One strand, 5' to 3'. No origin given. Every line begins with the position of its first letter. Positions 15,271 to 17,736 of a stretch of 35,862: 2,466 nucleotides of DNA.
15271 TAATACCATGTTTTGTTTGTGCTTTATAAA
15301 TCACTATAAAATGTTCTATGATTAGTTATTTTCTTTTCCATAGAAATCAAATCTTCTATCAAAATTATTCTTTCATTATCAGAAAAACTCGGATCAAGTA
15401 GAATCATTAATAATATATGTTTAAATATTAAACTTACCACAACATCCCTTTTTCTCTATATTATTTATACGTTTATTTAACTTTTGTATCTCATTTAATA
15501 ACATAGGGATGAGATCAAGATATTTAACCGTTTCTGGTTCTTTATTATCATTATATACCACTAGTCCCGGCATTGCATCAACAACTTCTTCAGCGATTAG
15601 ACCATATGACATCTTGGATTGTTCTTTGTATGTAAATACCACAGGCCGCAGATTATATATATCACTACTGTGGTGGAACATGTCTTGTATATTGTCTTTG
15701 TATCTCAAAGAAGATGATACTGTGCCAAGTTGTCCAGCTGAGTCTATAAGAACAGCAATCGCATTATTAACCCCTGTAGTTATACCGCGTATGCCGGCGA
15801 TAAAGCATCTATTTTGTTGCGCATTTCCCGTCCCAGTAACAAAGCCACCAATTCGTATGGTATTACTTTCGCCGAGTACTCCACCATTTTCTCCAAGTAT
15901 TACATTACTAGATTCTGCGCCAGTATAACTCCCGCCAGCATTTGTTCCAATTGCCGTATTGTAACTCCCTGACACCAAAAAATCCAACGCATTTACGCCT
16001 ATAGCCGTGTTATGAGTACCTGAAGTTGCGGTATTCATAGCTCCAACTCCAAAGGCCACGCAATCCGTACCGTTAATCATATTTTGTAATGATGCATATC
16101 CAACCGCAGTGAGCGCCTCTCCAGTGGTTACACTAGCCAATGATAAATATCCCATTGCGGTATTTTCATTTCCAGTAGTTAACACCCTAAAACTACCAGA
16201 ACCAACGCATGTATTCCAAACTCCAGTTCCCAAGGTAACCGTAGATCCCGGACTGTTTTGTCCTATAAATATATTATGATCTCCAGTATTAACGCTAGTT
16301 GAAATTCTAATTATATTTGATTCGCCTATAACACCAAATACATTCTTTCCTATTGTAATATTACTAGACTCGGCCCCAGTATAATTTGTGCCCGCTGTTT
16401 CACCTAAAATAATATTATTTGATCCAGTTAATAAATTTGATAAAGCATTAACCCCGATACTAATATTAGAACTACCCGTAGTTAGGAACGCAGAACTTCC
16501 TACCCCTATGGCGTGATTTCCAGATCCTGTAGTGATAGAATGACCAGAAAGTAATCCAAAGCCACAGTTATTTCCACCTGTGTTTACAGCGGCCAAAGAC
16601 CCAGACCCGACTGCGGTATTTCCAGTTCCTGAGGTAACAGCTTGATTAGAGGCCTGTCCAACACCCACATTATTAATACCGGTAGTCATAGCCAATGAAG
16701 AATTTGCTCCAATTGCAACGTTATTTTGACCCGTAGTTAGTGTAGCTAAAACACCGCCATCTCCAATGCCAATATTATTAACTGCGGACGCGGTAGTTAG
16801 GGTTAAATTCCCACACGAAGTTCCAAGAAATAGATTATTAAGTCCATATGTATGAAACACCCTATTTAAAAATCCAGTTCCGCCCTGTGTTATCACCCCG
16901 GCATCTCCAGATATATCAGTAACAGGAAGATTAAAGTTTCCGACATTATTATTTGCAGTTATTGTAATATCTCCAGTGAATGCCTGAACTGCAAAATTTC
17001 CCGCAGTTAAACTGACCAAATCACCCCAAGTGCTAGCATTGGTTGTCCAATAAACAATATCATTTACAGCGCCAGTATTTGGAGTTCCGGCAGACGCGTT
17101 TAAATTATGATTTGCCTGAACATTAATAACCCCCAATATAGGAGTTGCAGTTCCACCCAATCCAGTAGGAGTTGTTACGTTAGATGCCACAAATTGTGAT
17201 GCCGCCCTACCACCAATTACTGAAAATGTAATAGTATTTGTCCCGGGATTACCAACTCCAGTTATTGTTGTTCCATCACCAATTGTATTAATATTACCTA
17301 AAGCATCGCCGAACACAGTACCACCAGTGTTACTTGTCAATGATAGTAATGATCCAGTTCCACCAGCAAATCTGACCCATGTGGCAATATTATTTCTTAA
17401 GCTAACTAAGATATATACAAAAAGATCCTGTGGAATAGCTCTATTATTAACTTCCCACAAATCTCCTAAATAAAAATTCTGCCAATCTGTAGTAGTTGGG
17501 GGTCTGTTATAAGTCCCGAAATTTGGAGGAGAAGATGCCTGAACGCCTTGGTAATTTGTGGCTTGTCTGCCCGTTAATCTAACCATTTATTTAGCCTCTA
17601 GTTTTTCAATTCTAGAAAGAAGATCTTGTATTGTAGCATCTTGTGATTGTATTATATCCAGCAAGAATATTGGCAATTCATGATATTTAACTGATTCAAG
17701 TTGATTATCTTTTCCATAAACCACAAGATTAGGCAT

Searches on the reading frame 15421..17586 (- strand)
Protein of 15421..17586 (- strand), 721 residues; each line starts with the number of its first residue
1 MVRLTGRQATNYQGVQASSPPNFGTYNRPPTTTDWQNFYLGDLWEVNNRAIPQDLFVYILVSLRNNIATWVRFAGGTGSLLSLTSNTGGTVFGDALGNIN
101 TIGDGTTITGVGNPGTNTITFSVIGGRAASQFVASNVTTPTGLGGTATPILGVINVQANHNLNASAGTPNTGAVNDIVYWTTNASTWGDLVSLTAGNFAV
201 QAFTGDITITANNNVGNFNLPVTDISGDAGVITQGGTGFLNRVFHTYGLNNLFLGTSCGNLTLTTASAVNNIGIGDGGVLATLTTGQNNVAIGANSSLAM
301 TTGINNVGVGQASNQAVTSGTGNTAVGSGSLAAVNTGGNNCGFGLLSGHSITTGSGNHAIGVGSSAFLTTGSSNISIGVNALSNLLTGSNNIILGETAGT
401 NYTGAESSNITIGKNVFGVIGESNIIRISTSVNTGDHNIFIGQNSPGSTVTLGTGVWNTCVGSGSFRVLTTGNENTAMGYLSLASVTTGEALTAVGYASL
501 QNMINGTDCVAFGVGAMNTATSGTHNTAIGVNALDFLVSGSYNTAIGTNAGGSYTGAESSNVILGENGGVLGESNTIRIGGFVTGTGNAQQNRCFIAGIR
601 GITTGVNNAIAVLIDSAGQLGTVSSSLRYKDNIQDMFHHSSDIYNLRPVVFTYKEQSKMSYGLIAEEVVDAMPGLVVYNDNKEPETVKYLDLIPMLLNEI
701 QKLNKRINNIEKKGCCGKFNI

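Call 21: search_dna_similar(query=window:15421-17586:-, collection=phages, mode=protein, max_rows=12)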
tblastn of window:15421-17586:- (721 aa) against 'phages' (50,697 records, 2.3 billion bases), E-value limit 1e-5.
Records with a match: 100; places in all: 117; records where one place covers at least 80% of the query: 0.
Best place of each record, by identity: <60% 100.
By first word of the organism name: Streptomyces 41; Arthrobacter 11; Prochlorococcus 6; Synechococcus 6; Staphylococcus 5; Escherichia 5; Bacillus 4; Cyanophage 4; Roseobacter 3; Pelagibacter 3; and 8 more.
By host as written in the record: Streptomyces coelicolor 13; - 8; Streptomyces bicolor NRRL B-3897 5; Arthrobacter sp. ATCC 21022 5; Arthrobacter globiformis B-2979 4; Streptomyces griseofuscus ATCC 23916 4; Streptomyces sp. 4; Escherichia coli 3; and 36 more.
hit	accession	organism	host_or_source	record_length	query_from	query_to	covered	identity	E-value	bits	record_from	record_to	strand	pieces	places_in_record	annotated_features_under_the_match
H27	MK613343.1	Roseobacter phage CRP-1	Rhodobacteraceae bacterium FZCC0023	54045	183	713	74%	31.7%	2e-28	128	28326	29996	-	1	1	putative tail structural protein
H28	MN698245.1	Pelagibacter phage HTVC111P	Candidatus Pelagibacter sp. HTCC7211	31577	240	715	66%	30.3%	1e-24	116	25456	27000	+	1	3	putative tail fiber protein | putative glycosyl transferase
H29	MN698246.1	Pelagibacter phage HTVC112P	Candidatus Pelagibacter sp. HTCC7211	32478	271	715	62%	30.7%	5e-25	117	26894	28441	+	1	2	putative tail fiber | putative glycosyl transferase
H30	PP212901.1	Staphylococcus phage PT1-4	Staphylococcus gallinarum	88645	279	713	60%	29.9%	3e-12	133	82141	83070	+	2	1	hypothetical protein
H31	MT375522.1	Methylophilales phage Venkman EXVC282S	Methylophilales bacterium H5P1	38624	284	713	60%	30.0%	2e-23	112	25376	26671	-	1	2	putative FhaB-like adhesion protein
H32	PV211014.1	Roseobacter phage CRP-831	Roseobacter sp. FZCC0196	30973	200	577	52%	32.8%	9e-8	121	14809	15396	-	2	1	tail fiber protein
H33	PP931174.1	Mammaliicoccus phage MSShimriz1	Mammaliicoccus sciuri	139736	289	713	59%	28.1%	3e-10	132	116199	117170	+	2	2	tail spike protein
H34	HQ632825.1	Prochlorococcus phage P-SSM5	Prochlorococcus marinus NATL2A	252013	284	713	60%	26.5%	2e-10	71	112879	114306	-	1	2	hypothetical protein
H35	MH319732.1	Marine virus AG-345-E02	single cell amplified by WGA-X; seawater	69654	291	713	59%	26.5%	9e-8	62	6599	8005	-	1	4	record has no annotation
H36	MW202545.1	Caudoviricetes sp.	Manatee Spring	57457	238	571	46%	32.2%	2e-9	67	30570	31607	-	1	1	endo n acetylneuraminidase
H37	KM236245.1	Bacillus phage Mater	Bacillus megaterium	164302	249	706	64%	23.0%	9e-7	59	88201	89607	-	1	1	tail spike protein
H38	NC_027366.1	Bacillus phage Mater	Bacillus megaterium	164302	249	706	64%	23.0%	9e-7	59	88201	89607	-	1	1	tail spike protein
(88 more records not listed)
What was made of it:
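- Tried and rejected: The best tail-fibre hits are marine roseobacter, pelagibacter and OM43 phages at about 30% (call 21), so host and habitat remain a weak guess.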

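Call 56: search_protein_families(library=pfam, proteins=[window:15421-17586:-], max_evalue=0.001)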
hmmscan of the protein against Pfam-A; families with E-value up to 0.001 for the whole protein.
window:15421-17586:- (721 aa): 1 family
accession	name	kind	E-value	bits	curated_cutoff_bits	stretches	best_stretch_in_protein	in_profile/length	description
PF13884.11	Peptidase_S74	-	4.3e-07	30.6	22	1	625-676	1-57/58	Chaperone of endosialidase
